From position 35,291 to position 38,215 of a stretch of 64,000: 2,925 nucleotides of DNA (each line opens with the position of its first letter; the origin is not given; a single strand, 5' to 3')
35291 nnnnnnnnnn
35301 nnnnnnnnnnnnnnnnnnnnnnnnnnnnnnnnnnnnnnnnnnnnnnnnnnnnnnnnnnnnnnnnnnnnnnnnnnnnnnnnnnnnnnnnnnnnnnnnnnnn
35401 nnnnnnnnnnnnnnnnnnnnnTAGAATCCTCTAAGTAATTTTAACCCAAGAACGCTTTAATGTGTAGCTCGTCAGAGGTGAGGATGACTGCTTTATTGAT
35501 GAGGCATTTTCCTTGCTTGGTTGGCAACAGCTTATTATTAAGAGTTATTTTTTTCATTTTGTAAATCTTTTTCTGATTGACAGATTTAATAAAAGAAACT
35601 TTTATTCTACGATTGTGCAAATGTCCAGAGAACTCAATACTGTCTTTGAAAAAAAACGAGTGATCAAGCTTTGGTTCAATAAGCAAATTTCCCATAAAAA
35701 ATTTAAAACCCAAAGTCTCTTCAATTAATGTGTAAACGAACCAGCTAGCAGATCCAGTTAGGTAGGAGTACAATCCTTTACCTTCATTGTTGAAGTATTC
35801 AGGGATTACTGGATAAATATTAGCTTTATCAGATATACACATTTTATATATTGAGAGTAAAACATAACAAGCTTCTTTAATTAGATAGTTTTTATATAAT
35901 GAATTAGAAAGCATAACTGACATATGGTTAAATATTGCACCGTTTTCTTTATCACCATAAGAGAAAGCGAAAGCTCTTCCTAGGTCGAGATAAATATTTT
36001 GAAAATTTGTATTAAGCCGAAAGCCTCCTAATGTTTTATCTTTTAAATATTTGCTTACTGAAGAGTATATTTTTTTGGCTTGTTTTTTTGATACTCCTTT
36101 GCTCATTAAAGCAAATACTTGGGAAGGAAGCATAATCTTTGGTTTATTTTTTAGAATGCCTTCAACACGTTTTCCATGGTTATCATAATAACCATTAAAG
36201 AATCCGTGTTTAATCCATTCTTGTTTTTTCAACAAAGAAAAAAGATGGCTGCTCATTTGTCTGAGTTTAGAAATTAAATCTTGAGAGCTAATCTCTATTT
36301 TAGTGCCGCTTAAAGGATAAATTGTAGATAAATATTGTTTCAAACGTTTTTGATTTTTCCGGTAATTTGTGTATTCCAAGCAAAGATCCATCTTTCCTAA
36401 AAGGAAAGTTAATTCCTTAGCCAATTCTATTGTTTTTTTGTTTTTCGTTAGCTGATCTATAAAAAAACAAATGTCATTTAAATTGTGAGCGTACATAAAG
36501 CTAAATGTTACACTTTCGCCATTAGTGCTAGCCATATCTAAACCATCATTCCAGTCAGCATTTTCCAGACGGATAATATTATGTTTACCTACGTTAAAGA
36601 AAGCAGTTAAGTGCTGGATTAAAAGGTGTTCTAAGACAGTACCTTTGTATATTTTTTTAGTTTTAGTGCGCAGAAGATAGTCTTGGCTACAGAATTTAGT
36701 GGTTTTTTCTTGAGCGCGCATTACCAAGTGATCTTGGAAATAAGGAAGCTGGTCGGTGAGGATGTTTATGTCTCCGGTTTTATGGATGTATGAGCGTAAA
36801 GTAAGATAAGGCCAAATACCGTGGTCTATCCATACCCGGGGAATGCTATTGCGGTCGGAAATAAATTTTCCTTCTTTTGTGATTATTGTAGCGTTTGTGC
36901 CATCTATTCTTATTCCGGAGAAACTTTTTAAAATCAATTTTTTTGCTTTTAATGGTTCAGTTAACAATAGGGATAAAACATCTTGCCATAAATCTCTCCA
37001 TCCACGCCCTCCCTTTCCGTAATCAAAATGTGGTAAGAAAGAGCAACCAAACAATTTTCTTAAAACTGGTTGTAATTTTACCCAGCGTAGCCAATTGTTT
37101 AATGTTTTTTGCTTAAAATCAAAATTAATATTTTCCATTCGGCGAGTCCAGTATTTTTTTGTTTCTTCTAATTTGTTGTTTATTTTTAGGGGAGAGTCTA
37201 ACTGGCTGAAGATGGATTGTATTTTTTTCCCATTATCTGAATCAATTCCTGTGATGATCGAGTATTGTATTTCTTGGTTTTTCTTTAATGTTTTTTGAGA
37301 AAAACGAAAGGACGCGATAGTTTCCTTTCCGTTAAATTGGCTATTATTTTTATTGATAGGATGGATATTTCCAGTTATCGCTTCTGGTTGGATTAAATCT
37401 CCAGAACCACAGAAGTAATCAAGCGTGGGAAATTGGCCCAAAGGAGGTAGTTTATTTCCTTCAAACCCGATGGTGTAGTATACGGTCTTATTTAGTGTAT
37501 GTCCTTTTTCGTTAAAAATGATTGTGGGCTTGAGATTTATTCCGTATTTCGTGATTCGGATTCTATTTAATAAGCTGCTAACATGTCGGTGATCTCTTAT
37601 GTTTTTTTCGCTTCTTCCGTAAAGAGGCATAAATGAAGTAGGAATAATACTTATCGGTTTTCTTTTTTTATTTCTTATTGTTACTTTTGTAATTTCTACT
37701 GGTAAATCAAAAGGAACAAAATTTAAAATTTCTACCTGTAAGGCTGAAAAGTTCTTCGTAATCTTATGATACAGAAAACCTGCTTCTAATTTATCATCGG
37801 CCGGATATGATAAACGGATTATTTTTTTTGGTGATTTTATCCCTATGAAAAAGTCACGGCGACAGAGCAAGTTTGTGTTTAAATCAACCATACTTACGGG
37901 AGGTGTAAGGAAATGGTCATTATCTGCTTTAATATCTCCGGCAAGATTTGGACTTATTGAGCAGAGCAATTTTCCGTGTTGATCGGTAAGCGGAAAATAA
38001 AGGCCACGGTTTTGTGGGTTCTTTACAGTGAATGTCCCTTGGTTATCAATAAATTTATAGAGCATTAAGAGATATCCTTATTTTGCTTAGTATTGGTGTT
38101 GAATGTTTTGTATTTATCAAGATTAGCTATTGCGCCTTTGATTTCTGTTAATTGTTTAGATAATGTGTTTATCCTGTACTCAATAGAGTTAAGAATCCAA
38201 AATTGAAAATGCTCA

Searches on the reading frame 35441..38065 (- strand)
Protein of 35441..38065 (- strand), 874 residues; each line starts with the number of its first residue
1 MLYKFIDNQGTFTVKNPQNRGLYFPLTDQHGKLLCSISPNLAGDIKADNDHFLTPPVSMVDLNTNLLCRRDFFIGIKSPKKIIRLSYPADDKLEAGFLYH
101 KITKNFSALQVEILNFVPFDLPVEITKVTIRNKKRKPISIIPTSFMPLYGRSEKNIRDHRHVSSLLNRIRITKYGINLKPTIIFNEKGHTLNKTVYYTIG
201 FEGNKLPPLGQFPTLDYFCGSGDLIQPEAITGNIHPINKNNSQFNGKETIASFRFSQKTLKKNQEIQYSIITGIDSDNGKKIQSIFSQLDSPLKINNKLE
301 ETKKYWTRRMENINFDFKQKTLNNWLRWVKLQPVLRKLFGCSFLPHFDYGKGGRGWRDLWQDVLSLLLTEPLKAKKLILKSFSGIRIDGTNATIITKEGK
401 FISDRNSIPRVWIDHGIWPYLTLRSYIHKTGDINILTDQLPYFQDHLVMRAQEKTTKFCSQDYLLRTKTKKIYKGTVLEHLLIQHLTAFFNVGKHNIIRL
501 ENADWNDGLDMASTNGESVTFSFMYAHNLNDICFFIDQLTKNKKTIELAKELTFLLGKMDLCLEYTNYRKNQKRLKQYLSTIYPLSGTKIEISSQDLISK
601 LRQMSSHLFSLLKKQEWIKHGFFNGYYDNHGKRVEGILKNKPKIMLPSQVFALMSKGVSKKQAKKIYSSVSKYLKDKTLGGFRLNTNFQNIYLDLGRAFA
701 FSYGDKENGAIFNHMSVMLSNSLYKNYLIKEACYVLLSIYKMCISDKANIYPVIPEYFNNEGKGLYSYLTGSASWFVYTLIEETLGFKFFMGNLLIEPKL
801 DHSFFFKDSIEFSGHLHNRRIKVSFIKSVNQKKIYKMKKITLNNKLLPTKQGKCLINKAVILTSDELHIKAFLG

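Call 56: search_protein_families(library=pfam, proteins=[window:35441-38065:-], max_evalue=0.00001)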
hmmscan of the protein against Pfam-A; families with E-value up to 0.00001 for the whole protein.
window:35441-38065:- (874 aa): 2 families
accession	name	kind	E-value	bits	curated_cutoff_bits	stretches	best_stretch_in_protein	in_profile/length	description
PF17167.11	Glyco_hydro_94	-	1.6e-33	116.5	27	3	599-786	226-420/420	Glycosyl hydrolase 94 superfamily, catalytic domain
PF06165.18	GH94_b-supersand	-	7.4e-06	26.1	23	0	94-273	81-251/251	Glycosyl hydrolase 94, supersandwich domain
